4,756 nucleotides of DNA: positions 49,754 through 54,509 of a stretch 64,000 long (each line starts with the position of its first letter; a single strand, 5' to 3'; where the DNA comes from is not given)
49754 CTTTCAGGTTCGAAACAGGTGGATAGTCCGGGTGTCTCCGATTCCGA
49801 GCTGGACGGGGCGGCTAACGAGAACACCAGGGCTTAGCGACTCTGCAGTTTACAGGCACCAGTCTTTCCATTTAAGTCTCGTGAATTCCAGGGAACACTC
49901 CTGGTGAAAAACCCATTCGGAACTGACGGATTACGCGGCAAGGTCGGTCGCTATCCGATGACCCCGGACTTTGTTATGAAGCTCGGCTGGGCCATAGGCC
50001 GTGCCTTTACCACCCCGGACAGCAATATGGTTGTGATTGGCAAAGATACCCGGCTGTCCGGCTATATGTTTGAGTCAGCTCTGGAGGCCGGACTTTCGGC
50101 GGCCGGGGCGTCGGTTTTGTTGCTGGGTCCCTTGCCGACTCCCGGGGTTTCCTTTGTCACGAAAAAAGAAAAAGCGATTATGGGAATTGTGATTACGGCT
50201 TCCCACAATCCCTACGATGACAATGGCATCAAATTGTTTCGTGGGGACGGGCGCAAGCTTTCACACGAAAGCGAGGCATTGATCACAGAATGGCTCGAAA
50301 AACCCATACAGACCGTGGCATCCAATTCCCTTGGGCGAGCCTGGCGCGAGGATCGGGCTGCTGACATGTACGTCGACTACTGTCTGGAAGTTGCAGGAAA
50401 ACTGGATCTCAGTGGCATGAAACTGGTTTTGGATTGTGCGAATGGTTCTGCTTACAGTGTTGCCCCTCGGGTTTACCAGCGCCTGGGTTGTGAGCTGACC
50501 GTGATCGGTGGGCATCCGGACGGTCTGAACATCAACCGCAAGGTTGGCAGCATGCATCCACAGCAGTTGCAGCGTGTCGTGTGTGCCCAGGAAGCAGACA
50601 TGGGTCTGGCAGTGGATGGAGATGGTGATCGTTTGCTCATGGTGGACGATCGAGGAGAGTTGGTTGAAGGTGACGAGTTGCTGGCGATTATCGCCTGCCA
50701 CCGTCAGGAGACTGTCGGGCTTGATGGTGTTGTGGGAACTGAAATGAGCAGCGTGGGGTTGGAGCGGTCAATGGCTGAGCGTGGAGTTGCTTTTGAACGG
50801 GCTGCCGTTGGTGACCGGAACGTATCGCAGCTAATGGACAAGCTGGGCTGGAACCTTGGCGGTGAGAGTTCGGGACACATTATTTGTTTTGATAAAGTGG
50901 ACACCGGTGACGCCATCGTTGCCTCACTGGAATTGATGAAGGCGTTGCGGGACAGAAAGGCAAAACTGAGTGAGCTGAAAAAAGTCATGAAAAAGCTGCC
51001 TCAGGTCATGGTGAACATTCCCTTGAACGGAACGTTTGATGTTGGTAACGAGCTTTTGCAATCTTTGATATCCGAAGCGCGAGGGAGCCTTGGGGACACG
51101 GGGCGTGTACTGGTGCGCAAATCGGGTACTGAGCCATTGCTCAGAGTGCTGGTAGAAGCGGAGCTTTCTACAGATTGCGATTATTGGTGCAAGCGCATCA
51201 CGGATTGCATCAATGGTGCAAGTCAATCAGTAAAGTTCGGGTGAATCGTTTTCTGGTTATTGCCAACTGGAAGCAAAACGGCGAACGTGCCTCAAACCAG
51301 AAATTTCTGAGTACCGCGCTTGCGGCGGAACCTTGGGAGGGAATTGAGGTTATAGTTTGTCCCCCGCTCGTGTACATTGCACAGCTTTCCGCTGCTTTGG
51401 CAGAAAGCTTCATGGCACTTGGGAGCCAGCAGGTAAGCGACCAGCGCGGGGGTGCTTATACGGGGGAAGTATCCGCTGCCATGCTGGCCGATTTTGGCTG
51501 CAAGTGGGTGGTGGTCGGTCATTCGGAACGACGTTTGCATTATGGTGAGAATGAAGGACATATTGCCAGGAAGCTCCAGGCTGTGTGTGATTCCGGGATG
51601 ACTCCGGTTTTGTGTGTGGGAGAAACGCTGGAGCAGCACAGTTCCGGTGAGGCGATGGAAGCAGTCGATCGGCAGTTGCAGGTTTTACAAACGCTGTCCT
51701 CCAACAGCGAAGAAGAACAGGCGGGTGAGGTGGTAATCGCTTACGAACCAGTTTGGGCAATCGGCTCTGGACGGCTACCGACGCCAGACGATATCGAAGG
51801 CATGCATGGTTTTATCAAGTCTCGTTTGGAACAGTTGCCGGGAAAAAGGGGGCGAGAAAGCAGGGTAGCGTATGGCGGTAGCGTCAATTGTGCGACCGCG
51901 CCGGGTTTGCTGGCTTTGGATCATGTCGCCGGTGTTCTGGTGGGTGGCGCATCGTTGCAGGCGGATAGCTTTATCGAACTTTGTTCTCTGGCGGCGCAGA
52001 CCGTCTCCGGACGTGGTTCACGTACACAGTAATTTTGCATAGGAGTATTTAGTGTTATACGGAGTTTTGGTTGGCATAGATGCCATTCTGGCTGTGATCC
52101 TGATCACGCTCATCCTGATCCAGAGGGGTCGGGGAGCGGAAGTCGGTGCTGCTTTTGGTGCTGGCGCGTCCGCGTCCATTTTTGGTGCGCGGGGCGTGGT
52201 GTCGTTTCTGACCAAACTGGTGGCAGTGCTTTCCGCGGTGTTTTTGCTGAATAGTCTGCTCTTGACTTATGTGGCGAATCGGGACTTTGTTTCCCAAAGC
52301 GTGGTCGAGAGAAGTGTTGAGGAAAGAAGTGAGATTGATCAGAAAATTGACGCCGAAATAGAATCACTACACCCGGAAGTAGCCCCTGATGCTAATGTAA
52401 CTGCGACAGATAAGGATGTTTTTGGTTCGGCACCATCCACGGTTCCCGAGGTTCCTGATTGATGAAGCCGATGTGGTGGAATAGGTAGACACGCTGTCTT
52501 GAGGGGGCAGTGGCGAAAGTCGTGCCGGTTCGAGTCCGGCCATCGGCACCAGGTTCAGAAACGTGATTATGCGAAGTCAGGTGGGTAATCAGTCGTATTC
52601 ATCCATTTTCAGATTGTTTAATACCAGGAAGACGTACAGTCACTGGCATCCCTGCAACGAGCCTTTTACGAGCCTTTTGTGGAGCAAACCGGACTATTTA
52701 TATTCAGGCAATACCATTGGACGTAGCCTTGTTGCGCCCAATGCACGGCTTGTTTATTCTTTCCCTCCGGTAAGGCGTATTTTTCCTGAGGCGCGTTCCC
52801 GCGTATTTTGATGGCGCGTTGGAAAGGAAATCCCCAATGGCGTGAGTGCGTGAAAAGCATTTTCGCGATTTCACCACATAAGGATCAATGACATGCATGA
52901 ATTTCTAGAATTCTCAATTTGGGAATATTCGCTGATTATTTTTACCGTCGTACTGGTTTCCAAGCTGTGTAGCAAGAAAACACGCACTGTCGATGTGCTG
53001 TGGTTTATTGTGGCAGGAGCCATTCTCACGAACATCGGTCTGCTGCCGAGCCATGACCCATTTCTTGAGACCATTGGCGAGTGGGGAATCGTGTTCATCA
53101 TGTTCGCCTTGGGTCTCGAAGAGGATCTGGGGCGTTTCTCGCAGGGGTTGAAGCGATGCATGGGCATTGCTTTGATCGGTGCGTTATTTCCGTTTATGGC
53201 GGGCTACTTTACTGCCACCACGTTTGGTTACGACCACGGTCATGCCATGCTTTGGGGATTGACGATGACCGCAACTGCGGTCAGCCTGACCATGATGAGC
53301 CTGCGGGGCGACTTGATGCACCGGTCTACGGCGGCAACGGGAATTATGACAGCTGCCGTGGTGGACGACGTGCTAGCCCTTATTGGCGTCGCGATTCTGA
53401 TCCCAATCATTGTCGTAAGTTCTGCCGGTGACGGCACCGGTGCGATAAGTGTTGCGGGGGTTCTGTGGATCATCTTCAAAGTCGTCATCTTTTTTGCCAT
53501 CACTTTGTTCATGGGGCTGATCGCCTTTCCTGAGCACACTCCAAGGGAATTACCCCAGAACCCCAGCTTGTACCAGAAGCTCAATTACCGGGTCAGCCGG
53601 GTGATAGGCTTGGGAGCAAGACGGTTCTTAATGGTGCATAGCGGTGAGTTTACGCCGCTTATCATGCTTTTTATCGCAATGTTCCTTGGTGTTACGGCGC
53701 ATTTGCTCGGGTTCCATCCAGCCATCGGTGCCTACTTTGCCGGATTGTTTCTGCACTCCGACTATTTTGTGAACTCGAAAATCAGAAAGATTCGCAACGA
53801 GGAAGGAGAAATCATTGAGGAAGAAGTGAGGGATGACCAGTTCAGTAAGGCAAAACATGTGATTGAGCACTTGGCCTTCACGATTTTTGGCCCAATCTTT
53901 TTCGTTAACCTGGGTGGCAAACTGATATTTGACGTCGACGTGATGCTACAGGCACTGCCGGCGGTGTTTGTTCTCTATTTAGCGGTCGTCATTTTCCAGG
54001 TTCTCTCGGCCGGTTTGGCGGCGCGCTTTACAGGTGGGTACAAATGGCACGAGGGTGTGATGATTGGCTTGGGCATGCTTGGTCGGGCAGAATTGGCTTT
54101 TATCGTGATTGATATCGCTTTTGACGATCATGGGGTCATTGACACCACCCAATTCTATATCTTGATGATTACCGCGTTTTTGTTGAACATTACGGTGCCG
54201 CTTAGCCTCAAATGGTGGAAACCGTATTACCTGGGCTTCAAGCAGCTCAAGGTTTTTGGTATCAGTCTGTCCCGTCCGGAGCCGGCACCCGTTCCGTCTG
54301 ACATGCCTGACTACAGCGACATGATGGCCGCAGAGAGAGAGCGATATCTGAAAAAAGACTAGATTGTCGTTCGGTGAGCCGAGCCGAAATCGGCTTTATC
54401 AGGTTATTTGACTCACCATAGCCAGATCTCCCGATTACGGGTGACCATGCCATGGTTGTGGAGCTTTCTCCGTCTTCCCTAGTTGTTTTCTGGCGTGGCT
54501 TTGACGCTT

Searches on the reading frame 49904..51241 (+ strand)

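Call 98: search_protein_families(library=pfam, proteins=[window:49904-51241:+], max_evalue=0.00001)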
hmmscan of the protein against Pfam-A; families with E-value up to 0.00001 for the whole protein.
window:49904-51241:+ (446 aa): 4 families
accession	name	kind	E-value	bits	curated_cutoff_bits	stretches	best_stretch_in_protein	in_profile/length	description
PF02878.22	PGM_PMM_I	-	5.8e-42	143.1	22.5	1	4-133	3-133/138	Phosphoglucomutase/phosphomannomutase, alpha/beta/alpha domain I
PF02880.22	PGM_PMM_III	-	1.7e-26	93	20.7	1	255-364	1-114/115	Phosphoglucomutase/phosphomannomutase, alpha/beta/alpha domain III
PF02879.22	PGM_PMM_II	-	3.7e-15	56.8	29.3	1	155-251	2-103/103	Phosphoglucomutase/phosphomannomutase, alpha/beta/alpha domain II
PF00408.26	PGM_PMM_IV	-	1.1e-11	45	23.1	1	344-422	1-54/68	Phosphoglucomutase/phosphomannomutase, C-terminal domain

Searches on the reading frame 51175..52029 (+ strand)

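Call 98: search_protein_families(library=pfam, proteins=[window:51175-52029:+], max_evalue=0.00001)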
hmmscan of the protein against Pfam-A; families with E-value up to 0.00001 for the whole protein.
window:51175-52029:+ (285 aa): 1 family
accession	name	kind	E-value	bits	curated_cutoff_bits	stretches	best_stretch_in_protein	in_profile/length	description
PF00121.24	TIM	-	1.8e-76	257.3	20.1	1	27-271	2-243/245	Triosephosphate isomerase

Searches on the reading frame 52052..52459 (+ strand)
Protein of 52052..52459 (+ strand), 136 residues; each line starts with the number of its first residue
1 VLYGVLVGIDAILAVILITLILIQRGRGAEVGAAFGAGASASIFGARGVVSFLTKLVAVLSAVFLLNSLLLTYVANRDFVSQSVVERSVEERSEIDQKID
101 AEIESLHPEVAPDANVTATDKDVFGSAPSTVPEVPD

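Call 98: search_protein_families(library=pfam, proteins=[window:52052-52459:+], max_evalue=0.00001)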
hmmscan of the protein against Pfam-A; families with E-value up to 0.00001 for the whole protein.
window:52052-52459:+ (136 aa): 1 family
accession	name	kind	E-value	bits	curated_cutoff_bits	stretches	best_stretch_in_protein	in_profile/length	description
PF03840.19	SecG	-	8.7e-16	58.2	29.2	1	6-74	2-70/70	Preprotein translocase SecG subunit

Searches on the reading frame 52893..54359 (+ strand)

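Call 98: search_protein_families(library=pfam, proteins=[window:52893-54359:+], max_evalue=0.00001)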
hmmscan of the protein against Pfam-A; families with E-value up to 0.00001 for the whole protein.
window:52893-54359:+ (489 aa): 1 family
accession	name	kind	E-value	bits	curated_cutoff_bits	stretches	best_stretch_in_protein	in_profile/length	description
PF00999.27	Na_H_Exchanger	-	1.1e-36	127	26.2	2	19-210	3-194/375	Sodium/hydrogen exchanger, transmembrane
